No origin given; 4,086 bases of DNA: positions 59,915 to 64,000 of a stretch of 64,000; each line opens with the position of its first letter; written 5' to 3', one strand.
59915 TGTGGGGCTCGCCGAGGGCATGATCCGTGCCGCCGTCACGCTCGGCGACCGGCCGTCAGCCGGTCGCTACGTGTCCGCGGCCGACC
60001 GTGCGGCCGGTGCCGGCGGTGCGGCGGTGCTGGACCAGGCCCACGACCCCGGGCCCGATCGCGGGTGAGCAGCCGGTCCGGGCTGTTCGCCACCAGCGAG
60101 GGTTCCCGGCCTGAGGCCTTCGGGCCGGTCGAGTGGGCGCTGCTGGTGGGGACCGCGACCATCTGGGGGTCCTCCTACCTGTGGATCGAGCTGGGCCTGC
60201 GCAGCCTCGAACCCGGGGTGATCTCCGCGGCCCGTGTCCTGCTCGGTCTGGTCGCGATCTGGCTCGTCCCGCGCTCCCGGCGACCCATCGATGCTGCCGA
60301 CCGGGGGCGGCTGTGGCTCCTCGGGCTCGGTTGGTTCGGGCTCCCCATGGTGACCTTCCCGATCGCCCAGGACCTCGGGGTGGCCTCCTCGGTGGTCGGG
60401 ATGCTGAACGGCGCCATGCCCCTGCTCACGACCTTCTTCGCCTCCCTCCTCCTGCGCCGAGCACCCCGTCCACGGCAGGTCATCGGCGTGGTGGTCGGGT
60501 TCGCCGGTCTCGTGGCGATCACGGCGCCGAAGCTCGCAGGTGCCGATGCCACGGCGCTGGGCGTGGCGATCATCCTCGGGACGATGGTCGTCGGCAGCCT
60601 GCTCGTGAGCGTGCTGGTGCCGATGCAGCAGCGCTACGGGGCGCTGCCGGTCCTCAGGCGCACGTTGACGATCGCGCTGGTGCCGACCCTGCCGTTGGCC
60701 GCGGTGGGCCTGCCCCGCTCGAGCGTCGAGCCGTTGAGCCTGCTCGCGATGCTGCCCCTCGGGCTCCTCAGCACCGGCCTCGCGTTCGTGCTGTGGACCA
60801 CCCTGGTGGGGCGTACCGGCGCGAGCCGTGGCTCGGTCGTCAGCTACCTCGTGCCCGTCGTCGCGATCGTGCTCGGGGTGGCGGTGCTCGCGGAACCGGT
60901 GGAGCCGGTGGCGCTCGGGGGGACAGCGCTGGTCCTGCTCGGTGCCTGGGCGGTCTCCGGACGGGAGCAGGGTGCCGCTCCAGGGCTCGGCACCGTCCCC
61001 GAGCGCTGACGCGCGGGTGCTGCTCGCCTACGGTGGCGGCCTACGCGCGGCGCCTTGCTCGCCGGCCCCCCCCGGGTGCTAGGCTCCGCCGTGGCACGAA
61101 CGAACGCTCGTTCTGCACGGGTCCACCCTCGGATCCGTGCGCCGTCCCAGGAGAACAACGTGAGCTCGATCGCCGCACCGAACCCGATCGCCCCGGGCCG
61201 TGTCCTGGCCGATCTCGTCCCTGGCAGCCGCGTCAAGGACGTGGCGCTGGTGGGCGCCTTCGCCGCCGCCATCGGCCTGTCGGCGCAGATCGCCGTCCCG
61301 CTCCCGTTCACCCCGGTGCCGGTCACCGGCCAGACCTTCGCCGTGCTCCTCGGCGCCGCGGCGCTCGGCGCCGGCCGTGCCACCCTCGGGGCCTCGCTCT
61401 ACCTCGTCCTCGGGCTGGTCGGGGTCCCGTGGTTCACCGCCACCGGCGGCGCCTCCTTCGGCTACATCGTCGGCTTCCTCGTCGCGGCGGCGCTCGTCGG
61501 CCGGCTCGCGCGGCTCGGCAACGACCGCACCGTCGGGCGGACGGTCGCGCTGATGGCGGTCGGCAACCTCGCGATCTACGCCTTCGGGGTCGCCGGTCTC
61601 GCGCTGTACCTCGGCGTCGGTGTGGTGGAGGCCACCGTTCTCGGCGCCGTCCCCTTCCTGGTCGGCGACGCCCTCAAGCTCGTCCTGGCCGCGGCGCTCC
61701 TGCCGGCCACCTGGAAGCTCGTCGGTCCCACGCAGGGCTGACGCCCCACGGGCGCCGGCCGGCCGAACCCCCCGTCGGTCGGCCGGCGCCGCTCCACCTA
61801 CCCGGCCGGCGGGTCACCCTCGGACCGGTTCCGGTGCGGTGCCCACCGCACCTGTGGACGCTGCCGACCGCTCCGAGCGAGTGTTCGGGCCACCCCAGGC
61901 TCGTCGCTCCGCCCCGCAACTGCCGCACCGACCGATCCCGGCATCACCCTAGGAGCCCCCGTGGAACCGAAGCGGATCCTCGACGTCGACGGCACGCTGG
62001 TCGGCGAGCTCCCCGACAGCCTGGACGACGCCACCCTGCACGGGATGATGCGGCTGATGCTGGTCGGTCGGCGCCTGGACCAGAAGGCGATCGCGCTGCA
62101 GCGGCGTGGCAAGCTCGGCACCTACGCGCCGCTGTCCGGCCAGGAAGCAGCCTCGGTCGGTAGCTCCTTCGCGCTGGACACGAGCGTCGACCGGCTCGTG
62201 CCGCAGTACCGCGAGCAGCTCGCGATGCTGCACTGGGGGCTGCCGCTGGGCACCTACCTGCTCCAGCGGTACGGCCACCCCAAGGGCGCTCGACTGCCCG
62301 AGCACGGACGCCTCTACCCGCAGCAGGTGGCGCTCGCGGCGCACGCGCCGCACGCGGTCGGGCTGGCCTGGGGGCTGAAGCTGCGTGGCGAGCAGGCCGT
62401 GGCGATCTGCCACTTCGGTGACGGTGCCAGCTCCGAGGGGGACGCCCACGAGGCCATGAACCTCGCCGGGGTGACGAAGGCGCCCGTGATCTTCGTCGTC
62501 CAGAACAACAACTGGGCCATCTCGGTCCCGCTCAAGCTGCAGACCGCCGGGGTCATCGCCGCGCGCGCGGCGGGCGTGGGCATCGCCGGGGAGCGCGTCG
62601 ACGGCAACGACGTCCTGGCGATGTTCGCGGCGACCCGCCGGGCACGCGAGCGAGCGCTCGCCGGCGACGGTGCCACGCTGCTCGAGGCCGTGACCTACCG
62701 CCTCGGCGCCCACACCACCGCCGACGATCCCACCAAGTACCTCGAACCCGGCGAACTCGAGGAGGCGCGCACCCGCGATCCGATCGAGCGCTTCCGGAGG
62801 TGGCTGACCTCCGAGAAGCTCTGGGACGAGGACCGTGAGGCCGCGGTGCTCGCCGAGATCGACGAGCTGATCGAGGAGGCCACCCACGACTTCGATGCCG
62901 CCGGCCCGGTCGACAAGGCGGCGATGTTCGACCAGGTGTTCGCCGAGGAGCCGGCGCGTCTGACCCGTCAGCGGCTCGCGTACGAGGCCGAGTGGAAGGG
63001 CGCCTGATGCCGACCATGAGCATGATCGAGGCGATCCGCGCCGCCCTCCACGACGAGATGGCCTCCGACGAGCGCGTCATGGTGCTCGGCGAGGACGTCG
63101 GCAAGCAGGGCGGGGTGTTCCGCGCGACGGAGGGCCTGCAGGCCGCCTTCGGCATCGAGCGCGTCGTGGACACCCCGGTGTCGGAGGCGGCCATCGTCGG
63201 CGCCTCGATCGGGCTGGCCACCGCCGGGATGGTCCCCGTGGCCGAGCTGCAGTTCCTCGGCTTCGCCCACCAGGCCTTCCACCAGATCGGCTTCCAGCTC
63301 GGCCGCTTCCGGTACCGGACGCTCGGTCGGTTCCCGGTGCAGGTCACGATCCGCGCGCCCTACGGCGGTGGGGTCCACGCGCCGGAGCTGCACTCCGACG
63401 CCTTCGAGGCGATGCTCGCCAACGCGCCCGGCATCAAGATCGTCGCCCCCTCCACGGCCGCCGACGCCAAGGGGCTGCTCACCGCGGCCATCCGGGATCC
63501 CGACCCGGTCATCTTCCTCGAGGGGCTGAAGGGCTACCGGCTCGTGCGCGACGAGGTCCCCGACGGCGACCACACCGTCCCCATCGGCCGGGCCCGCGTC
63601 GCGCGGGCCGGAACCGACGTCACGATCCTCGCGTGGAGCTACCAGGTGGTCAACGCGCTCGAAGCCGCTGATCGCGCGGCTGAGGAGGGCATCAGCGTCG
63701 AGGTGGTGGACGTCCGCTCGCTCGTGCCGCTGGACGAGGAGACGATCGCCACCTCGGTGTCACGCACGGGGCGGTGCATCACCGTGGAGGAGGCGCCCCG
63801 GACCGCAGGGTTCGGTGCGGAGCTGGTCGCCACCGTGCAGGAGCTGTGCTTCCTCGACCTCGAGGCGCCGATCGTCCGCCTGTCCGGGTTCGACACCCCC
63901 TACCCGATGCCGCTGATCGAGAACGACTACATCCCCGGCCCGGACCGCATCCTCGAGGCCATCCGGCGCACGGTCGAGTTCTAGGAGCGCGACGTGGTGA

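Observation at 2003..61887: Dense unassigned regulon: 17 copies of a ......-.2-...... palindrome in promoter regions across the window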

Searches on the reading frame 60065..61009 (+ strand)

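Call 13: search_protein_families(library=pfam, proteins=[window:60065-61009:+])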
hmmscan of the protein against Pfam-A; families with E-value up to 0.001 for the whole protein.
window:60065-61009:+ (314 aa): 1 family
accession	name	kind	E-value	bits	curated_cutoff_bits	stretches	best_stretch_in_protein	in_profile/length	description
PF00892.27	EamA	-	1.2e-26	94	28.2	2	171-298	8-134/135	EamA-like transporter family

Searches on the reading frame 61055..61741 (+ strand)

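Call 13: search_protein_families(library=pfam, proteins=[window:61055-61741:+])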
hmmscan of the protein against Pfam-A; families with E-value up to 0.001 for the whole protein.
window:61055-61741:+ (228 aa): 1 family
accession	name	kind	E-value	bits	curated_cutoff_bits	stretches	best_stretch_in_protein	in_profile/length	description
PF02632.19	BioY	-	4.7e-30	104.8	25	1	85-221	1-140/140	BioY family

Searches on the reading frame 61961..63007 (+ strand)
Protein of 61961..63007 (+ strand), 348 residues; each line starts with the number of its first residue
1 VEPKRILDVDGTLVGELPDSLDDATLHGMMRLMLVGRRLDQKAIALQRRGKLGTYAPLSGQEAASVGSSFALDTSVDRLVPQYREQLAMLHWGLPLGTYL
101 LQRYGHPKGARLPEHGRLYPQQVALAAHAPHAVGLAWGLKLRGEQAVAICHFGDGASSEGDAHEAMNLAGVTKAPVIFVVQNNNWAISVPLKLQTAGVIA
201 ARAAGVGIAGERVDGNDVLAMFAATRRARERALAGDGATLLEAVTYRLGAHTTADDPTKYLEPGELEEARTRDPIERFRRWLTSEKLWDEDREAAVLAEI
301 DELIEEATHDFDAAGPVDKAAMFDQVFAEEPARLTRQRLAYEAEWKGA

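Call 13: search_protein_families(library=pfam, proteins=[window:61961-63007:+])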
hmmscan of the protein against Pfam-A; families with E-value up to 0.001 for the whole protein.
window:61961-63007:+ (348 aa): 2 families
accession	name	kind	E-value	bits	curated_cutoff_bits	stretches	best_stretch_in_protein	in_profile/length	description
PF00676.26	E1_dh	-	3.1e-75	253.4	22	1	30-312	1-292/300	Dehydrogenase E1 component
PF13292.11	DXP_synthase_N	-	3.5e-07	30.2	21.2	1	131-189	119-177/274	1-deoxy-D-xylulose-5-phosphate synthase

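Call 58: find_homologous_proteins(query=window:61961-63007:+, max_evalue=1e-60)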
Query window:61961-63007:+ (348 aa): 5906 proteins with E <= 1e-60 among 8000 candidates; the best 120 are listed.
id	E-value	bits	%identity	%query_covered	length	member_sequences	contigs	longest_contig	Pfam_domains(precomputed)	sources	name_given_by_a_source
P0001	2.6e-211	719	92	100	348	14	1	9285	PF13292.12,PF00676.26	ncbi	-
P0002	4.7e-210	715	91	100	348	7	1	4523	PF13292.12,PF00676.26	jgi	jgi:pyruvate dehydrogenase E1 component alpha subunit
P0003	3.6e-204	695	89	100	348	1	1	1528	PF13292.12,PF00676.26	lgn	-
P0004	1.2e-201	687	88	100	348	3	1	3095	PF13292.12,PF00676.26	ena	-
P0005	7.7e-199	678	86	100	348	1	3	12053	PF13292.12,PF00676.26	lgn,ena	-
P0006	1.3e-197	674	86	100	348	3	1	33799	PF13292.12,PF00676.26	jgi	-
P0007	1.2e-196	671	86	100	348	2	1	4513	PF13292.12,PF00676.26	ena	-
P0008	2.2e-195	666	87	99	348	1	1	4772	PF13292.12,PF00676.26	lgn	-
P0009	8.6e-193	658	86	100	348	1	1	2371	PF13292.12,PF00676.26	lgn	-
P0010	4.7e-189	646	85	99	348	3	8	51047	PF13292.12,PF00676.26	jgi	jgi:pyruvate dehydrogenase E1 component alpha subunit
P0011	2.4e-185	633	83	99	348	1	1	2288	PF13292.12,PF00676.26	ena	-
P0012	1.2e-182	625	81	99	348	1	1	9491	PF13292.12,PF00676.26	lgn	-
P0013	3.4e-181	620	81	99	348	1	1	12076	PF13292.12,PF00676.26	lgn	-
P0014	3.6e-180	616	81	97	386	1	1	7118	PF13292.12,PF00676.26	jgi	jgi:pyruvate dehydrogenase E1 component alpha subunit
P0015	4.0e-177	606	80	99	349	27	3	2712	PF13292.12,PF00676.26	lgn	-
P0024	9.8e-166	569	77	97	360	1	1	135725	PF13292.12,PF00676.26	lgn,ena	-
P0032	6.8e-146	504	68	97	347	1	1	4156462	PF00676.26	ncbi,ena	-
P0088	1.0e-123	431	61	97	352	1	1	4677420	PF13292.12,PF00676.26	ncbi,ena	-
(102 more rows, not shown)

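Call 59: find_encoding_contigs(protein=P0010, flank=10000, max_places=4)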
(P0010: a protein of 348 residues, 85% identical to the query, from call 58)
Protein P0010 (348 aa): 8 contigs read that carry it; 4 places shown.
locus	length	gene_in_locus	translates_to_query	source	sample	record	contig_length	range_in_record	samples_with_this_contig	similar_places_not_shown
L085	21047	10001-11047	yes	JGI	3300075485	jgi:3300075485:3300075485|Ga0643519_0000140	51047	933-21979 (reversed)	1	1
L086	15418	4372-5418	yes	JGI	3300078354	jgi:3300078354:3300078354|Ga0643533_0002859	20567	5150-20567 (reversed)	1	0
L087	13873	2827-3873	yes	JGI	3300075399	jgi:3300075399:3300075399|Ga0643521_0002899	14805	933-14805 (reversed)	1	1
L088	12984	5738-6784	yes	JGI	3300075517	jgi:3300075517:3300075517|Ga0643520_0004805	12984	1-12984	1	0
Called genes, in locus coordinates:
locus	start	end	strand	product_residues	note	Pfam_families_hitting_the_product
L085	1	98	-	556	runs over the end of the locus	PF00496:SBP_bac_5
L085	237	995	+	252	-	PF00296:Bac_luciferase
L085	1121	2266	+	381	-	PF01321:Creatinase_N, PF00557:Peptidase_M24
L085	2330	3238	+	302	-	PF00296:Bac_luciferase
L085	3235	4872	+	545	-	PF05960:DUF885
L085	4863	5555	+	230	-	PF19700:DUF6198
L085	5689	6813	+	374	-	PF00037:Fer4 (weak), PF12837:Fer4_6 (faint), PF04422:FrhB_FdhB_N, PF04432:FrhB_FdhB_C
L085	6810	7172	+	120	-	PF12852:Cupin_6 (weak), PF07883:Cupin_2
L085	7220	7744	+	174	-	-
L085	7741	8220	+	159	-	-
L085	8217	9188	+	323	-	PF00892:EamA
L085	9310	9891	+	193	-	PF02632:BioY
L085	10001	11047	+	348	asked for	PF00676:E1_dh, PF13292:DXP_synthase_N (weak)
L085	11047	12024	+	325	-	PF02779:Transket_pyr, PF02780:Transketolase_C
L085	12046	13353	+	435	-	PF00364:Biotin_lipoyl, PF25997:BSH_YhbJ (faint), PF02817:E3_binding, PF00198:2-oxoacid_dh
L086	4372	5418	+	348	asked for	PF00676:E1_dh, PF13292:DXP_synthase_N (weak)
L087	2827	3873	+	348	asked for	PF00676:E1_dh, PF13292:DXP_synthase_N (weak)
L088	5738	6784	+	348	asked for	PF00676:E1_dh, PF13292:DXP_synthase_N (weak)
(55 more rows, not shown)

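Call 60: find_encoding_contigs(protein=P0024, flank=10000, max_places=2)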
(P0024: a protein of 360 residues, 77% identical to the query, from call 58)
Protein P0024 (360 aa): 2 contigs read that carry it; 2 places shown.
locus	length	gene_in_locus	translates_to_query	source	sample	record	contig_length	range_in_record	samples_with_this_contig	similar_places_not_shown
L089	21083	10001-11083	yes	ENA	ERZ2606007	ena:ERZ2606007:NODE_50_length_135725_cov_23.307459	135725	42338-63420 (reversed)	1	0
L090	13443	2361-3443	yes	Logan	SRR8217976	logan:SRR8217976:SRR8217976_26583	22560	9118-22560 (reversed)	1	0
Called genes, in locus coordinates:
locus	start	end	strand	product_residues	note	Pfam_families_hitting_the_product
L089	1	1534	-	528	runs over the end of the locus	PF01039:Carboxyl_trans, PF03255:ACCA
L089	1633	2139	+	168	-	PF01575:MaoC_dehydratas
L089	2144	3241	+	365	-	PF00724:Oxidored_FMN, PF01207:Dus (faint)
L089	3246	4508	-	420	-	PF07690:MFS_1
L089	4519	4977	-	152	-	PF19315:MC_hydratase, PF01575:MaoC_dehydratas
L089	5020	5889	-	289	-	PF03328:HpcH_HpaI, PF15617:C-C_Bond_Lyase (weak)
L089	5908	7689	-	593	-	PF00289:Biotin_carb_N, PF02222:ATP-grasp, PF02786:CPSase_L_D2, PF07478:Dala_Dala_lig_C (weak), PF02785:Biotin_carb_C, PF25917:BSH_RND (weak), PF00364:Biotin_lipoyl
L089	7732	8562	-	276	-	PF01557:FAA_hydrolase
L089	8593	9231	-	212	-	PF00440:TetR_N, PF17932:TetR_C_24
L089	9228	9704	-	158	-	PF00190:Cupin_1, PF07883:Cupin_2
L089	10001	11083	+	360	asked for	PF00676:E1_dh, PF13292:DXP_synthase_N (weak)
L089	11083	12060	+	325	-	PF02779:Transket_pyr, PF02780:Transketolase_C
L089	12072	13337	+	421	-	PF00364:Biotin_lipoyl, PF02817:E3_binding, PF00198:2-oxoacid_dh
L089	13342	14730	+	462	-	PF00890:FAD_binding_2 (faint), PF01134:GIDA (faint), PF03486:HI0933_like (faint), PF07992:Pyr_redox_2, PF12831:FAD_oxidored (weak), PF13738:Pyr_redox_3, PF00070:Pyr_redox, PF02852:Pyr_redox_dim, +1 more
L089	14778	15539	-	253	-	PF00106:adh_short, PF08659:KR (weak), PF13561:adh_short_C2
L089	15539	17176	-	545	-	PF05960:DUF885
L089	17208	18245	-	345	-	PF00296:Bac_luciferase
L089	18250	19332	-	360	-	PF00296:Bac_luciferase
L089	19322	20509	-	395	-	PF00155:Aminotran_1_2, PF01041:DegT_DnrJ_EryC1 (weak)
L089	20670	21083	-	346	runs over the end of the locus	PF00005:ABC_tran, PF13304:AAA_21 (weak), PF08402:TOBE_2 (weak)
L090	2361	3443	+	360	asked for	PF00676:E1_dh, PF13292:DXP_synthase_N (weak)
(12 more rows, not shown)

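Call 61: find_encoding_contigs(protein=P0032, flank=10000, max_places=2)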
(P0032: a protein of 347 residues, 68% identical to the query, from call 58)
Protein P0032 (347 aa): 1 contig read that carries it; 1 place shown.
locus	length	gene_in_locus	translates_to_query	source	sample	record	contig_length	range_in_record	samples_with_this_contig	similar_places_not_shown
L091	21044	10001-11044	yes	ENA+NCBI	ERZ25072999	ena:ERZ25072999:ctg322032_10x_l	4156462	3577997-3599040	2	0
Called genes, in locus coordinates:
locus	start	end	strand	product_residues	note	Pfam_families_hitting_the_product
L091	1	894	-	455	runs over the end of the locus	PF07287:AtuA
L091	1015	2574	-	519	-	PF00501:AMP-binding, PF13193:AMP-binding_C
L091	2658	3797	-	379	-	PF00155:Aminotran_1_2, PF01053:Cys_Met_Meta_PP (weak), PF01212:Beta_elim_lyase (weak), PF12897:Asp_aminotransf (weak), PF01041:DegT_DnrJ_EryC1 (weak)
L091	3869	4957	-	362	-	PF02771:Acyl-CoA_dh_N (weak), PF02770:Acyl-CoA_dh_M, PF00441:Acyl-CoA_dh_1, PF08028:Acyl-CoA_dh_2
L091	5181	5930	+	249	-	PF00296:Bac_luciferase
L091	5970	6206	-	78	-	PF00364:Biotin_lipoyl, PF25917:BSH_RND (faint)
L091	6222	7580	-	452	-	PF00289:Biotin_carb_N, PF02786:CPSase_L_D2, PF07478:Dala_Dala_lig_C (weak), PF02785:Biotin_carb_C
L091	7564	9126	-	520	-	PF01039:Carboxyl_trans, PF03255:ACCA (weak)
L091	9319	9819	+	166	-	PF19315:MC_hydratase (weak), PF01575:MaoC_dehydratas, PF13452:FAS1_DH_region (weak)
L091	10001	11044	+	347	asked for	PF00676:E1_dh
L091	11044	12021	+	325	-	PF02779:Transket_pyr, PF02780:Transketolase_C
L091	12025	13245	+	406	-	PF00364:Biotin_lipoyl, PF25997:BSH_YhbJ (weak), PF02817:E3_binding, PF00198:2-oxoacid_dh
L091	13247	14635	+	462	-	PF00890:FAD_binding_2 (faint), PF01134:GIDA (faint), PF01262:AlaDh_PNT_C (faint), PF07992:Pyr_redox_2, PF12831:FAD_oxidored, PF13450:NAD_binding_8 (faint), PF00070:Pyr_redox, PF02852:Pyr_redox_dim, +1 more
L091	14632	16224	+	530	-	PF01642:MM_CoA_mutase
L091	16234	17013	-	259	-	PF23441:SDR (weak), PF00106:adh_short, PF01370:Epimerase, PF08659:KR, PF13561:adh_short_C2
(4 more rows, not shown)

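Call 78: find_encoding_contigs(protein=P0088, flank=10000, max_places=1)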
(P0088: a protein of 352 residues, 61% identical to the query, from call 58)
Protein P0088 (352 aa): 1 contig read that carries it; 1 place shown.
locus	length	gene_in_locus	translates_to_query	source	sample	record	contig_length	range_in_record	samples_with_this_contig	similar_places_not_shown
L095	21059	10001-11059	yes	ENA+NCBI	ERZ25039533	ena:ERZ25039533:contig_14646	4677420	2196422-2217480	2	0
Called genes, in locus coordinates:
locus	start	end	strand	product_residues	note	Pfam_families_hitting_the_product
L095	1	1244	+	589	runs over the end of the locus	PF00289:Biotin_carb_N, PF02222:ATP-grasp, PF02786:CPSase_L_D2, PF07478:Dala_Dala_lig_C (weak), PF02785:Biotin_carb_C, PF00364:Biotin_lipoyl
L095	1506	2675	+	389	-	PF00155:Aminotran_1_2, PF01053:Cys_Met_Meta_PP (weak), PF01041:DegT_DnrJ_EryC1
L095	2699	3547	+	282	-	PF00005:ABC_tran, PF02463:SMC_N, PF13304:AAA_21 (faint)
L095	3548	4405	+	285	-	PF00528:BPD_transp_1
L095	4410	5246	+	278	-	PF00497:SBP_bac_3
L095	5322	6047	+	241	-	PF00106:adh_short, PF08659:KR, PF13561:adh_short_C2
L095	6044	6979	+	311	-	PF13458:Peripla_BP_6, PF01094:ANF_receptor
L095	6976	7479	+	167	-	PF19315:MC_hydratase (weak), PF01575:MaoC_dehydratas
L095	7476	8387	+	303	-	PF00296:Bac_luciferase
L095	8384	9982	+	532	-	PF01039:Carboxyl_trans, PF03255:ACCA (faint)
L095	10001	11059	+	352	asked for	PF00676:E1_dh, PF13292:DXP_synthase_N (weak)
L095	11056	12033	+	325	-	PF02779:Transket_pyr, PF02780:Transketolase_C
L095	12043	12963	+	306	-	PF00364:Biotin_lipoyl, PF02817:E3_binding, PF00198:2-oxoacid_dh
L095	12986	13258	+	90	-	PF00198:2-oxoacid_dh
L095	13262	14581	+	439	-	PF00890:FAD_binding_2 (weak), PF01134:GIDA (weak), PF01494:FAD_binding_3 (faint), PF07992:Pyr_redox_2, PF12831:FAD_oxidored, PF00070:Pyr_redox, PF03721:UDPG_MGDP_dh_N (weak), PF02852:Pyr_redox_dim, +2 more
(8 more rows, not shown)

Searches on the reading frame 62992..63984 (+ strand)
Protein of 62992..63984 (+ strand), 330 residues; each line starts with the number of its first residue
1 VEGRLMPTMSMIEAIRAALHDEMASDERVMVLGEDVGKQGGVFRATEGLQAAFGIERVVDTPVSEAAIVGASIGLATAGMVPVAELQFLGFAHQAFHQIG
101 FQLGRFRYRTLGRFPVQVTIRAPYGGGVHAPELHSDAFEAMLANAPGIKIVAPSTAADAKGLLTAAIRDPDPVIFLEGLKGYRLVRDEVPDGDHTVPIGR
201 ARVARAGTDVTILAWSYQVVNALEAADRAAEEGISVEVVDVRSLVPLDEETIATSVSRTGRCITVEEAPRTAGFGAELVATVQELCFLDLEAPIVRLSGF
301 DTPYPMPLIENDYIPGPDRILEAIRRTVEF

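Call 13: search_protein_families(library=pfam, proteins=[window:62992-63984:+])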
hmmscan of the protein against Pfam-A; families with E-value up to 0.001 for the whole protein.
window:62992-63984:+ (330 aa): 2 families
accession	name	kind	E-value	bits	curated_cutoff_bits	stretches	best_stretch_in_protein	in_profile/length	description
PF02780.25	Transketolase_C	-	9.9e-40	135.7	25.9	1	199-320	1-124/124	Transketolase, C-terminal domain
PF02779.29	Transket_pyr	-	2.6e-38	131.9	27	1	9-177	3-167/174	Transketolase, pyrimidine binding domain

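Call 37: find_encoding_contigs(protein=window:62992-63984:+, flank=10000, max_places=6)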
Protein window:62992-63984:+ (330 aa): no gene with exactly this product is on record in the collection.
